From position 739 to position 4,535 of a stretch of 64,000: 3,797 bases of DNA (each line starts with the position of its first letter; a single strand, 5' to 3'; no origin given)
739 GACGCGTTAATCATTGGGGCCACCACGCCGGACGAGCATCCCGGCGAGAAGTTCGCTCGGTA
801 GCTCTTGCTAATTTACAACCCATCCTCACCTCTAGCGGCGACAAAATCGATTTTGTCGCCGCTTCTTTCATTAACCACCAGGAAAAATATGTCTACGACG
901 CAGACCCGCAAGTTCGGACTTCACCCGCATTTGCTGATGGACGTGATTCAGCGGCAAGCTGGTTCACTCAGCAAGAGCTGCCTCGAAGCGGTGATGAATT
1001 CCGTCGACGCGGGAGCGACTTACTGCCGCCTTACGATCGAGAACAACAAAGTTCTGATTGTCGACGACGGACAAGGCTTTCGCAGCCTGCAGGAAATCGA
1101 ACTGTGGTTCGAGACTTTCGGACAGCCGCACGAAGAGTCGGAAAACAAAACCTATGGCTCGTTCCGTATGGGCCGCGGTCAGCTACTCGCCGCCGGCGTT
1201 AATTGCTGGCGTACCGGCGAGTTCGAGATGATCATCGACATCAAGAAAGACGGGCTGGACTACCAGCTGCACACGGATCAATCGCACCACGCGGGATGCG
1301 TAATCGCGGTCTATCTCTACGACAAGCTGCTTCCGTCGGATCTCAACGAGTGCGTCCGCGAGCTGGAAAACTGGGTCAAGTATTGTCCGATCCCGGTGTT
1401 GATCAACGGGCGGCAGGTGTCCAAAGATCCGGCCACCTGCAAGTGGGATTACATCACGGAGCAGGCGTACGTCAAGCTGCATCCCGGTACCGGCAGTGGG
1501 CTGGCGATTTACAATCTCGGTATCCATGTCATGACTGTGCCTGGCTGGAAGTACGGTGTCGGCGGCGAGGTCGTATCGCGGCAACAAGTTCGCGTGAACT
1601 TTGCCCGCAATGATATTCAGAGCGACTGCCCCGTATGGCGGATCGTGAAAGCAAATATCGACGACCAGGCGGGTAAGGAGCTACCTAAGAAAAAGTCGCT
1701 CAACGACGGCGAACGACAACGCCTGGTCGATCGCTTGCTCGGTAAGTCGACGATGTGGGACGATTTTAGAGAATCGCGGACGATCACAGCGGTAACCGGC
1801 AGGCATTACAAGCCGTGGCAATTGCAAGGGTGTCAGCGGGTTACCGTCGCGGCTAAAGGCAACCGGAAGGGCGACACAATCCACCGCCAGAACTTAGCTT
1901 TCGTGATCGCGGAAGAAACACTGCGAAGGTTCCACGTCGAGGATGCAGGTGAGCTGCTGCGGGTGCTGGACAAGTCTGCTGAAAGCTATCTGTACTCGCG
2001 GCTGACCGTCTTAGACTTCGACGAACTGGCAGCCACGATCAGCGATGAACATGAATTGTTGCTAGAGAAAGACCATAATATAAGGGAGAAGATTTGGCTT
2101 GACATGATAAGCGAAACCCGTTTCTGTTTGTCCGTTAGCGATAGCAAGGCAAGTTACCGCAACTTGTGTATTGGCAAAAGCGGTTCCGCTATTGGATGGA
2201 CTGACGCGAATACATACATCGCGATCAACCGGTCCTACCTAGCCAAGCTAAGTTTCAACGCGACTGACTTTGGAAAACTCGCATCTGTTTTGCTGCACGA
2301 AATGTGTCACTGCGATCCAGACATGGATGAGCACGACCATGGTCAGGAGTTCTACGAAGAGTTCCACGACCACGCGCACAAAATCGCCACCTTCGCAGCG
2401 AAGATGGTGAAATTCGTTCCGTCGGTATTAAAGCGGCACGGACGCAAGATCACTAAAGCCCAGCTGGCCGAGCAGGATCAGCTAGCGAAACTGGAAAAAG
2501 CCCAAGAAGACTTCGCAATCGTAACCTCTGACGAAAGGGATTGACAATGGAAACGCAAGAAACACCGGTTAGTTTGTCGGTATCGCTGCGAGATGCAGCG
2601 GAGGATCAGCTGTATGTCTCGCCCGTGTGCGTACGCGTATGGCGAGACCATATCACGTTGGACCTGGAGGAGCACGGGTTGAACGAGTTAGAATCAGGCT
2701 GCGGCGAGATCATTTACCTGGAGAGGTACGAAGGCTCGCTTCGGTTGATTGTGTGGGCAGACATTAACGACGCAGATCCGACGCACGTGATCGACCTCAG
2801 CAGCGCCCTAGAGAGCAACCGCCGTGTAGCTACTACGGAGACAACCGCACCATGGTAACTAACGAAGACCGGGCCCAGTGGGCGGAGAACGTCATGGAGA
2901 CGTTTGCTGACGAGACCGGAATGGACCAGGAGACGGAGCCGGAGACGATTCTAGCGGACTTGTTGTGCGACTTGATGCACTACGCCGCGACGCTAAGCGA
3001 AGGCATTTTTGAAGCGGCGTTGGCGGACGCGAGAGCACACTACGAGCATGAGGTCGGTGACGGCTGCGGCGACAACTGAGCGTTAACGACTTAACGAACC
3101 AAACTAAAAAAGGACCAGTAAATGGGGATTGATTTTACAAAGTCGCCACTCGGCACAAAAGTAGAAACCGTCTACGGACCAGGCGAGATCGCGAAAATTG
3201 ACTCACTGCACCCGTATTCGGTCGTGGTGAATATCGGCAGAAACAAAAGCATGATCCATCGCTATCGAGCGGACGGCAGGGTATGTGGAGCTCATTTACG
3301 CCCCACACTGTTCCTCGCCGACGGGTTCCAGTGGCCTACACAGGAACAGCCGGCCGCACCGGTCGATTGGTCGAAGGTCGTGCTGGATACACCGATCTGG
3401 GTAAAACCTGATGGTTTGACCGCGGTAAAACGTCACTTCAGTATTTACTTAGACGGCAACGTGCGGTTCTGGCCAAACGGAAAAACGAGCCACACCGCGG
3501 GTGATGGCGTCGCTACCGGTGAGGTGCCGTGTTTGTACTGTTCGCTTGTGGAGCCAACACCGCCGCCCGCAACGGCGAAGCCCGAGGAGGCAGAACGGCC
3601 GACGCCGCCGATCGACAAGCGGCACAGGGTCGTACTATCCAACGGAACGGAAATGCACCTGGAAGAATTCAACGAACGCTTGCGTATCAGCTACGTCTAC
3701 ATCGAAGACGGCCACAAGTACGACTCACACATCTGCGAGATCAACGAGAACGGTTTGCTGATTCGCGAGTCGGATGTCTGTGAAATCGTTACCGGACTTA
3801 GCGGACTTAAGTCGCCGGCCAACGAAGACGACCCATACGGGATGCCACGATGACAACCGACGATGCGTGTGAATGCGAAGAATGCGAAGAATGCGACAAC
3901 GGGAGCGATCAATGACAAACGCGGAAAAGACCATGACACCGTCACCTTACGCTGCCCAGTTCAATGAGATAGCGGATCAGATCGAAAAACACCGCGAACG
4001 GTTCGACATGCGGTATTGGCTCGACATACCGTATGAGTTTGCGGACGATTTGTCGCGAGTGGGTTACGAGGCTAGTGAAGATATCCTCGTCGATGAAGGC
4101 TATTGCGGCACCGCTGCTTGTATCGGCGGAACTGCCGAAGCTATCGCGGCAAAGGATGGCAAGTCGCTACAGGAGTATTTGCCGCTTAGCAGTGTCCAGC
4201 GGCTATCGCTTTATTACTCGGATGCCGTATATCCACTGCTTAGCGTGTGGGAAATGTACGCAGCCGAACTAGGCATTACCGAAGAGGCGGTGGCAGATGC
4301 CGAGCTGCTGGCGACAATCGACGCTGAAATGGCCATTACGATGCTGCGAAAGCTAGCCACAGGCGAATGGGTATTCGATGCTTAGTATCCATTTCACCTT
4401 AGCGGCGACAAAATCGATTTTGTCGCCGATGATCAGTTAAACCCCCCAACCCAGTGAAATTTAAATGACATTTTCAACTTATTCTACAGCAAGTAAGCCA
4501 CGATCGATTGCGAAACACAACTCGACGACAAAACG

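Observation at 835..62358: Dispersed 28-bp palindrome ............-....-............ in 10 copies: candidate phage-specific cis-acting system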

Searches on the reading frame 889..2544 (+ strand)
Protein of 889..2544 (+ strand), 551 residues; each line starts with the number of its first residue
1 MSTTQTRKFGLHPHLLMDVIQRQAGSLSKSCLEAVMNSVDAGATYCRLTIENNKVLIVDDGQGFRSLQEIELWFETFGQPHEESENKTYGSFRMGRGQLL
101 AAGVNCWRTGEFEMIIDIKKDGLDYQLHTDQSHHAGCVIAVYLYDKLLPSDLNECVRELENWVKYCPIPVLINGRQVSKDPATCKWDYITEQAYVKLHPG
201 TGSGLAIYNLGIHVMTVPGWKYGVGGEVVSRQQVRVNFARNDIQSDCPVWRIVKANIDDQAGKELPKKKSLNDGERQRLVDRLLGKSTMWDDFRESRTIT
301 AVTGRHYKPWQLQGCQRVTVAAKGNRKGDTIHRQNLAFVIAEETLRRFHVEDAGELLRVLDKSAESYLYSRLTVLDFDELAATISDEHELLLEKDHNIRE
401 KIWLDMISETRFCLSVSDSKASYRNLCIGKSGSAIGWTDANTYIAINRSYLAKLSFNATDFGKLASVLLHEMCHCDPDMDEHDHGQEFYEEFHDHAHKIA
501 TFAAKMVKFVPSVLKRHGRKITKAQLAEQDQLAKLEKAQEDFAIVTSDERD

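Call 100: search_protein_families(library=phrogs, max_evalue=0.001, proteins=[window:889-2544:+])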
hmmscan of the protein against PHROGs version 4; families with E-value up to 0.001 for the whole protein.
window:889-2544:+ (551 aa): 1 family
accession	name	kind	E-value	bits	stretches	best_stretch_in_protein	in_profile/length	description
phrog_6203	-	unknown function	7.3e-05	22.5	1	26-90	25-90/644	-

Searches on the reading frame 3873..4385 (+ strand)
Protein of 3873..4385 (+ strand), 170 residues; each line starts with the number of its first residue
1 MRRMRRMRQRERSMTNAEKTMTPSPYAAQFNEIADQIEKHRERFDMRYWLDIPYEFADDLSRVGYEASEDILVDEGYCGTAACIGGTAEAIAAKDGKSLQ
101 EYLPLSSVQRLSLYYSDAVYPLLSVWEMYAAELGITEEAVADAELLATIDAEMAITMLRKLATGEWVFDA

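Call 100: search_protein_families(library=phrogs, max_evalue=0.001, proteins=[window:3873-4385:+])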
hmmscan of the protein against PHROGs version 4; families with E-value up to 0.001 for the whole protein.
window:3873-4385:+ (170 aa): 1 family
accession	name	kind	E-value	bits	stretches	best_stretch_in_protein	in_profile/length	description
phrog_889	-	unknown function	1.4e-07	32.3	1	21-164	11-144/162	-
